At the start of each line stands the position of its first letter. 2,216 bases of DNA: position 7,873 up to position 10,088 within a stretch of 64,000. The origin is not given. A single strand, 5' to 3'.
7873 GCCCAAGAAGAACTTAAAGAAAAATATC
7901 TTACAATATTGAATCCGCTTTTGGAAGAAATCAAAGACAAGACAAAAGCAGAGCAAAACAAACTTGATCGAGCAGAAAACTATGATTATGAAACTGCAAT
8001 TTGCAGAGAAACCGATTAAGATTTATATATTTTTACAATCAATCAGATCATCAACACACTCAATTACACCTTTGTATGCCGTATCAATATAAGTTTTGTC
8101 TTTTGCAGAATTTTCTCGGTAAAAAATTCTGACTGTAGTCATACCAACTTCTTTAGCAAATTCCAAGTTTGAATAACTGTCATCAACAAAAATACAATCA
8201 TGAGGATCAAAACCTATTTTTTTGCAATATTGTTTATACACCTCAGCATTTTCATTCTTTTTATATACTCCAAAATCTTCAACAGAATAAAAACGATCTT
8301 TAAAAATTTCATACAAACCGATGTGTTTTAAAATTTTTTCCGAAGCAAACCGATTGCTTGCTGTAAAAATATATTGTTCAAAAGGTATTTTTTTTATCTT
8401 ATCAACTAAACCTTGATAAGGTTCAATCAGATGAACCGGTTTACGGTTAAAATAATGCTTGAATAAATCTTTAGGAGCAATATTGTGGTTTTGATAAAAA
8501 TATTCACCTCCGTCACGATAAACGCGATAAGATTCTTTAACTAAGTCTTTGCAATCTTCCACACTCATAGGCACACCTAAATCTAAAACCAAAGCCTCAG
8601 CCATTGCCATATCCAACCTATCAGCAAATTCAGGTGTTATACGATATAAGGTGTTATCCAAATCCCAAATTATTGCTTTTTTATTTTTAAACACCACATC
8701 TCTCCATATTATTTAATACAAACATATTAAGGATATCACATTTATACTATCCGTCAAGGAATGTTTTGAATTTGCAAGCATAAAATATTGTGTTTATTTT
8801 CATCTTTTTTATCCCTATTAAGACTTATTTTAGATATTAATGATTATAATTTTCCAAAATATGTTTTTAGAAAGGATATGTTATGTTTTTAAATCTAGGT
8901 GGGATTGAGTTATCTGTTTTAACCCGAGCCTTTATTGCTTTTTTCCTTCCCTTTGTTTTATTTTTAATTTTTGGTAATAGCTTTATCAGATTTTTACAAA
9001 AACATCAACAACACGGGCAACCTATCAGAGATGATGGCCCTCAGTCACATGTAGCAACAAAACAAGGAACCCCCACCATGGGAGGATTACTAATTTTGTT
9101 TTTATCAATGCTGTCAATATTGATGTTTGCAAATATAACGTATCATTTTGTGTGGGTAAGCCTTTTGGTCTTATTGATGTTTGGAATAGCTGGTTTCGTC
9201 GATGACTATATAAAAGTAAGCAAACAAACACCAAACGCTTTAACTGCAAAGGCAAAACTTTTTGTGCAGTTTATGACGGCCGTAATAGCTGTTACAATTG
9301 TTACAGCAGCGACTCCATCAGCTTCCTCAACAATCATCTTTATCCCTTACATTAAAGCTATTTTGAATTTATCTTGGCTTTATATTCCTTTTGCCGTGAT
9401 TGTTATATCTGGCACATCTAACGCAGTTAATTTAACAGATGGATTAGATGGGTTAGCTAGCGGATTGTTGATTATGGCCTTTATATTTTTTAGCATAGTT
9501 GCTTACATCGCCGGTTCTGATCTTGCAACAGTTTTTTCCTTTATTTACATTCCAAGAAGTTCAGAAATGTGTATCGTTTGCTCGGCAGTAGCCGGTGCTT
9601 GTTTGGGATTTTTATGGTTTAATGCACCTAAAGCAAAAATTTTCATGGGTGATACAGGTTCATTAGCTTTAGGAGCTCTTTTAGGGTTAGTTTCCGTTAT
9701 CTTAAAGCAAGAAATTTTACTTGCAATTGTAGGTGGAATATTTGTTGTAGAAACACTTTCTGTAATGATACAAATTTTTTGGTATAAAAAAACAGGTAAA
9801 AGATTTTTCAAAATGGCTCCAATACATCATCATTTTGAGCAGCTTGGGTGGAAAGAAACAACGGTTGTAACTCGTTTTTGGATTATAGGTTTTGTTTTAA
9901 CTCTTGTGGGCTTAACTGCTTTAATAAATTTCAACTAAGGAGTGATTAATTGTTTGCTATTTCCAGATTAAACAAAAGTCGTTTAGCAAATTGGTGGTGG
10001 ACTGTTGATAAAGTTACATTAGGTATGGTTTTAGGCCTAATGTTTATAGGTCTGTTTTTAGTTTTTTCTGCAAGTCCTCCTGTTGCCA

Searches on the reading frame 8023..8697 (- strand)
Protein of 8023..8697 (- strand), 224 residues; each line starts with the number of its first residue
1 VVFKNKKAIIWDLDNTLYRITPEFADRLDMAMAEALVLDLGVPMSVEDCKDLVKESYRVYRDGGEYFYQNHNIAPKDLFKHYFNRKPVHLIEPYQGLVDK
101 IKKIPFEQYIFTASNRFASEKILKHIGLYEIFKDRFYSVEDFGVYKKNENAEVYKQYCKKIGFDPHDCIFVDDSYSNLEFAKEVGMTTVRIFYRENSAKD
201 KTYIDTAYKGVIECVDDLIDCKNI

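Call 88: search_protein_families(library=pfam, proteins=[window:8023-8697:-], max_evalue=0.001)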
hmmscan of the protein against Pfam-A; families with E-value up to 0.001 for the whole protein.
window:8023-8697:- (224 aa): 3 families
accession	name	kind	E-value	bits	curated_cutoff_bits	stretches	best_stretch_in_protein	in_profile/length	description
PF00702.32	Hydrolase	-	2.1e-17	64.6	26.4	1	7-185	2-191/191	haloacid dehalogenase-like hydrolase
PF13419.12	HAD_2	-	2.2e-11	44.7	23.8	1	9-190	1-177/178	Haloacid dehalogenase-like hydrolase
PF03031.24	NIF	-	2.3e-06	27.8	21.8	1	99-204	48-144/160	NLI interacting factor-like phosphatase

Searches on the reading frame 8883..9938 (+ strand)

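Call 88: search_protein_families(library=pfam, proteins=[window:8883-9938:+], max_evalue=0.001)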
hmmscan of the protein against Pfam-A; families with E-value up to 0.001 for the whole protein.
window:8883-9938:+ (351 aa): 2 families
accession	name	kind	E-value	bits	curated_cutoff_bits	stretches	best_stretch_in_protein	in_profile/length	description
PF00953.26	Glycos_transf_4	-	4.5e-37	127.9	27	1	91-274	2-159/160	Glycosyl transferase family 4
PF10555.14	MraY_sig1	-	1.7e-05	24.5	20.1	1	60-72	1-13/13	Phospho-N-acetylmuramoyl-pentapeptide-transferase signature 1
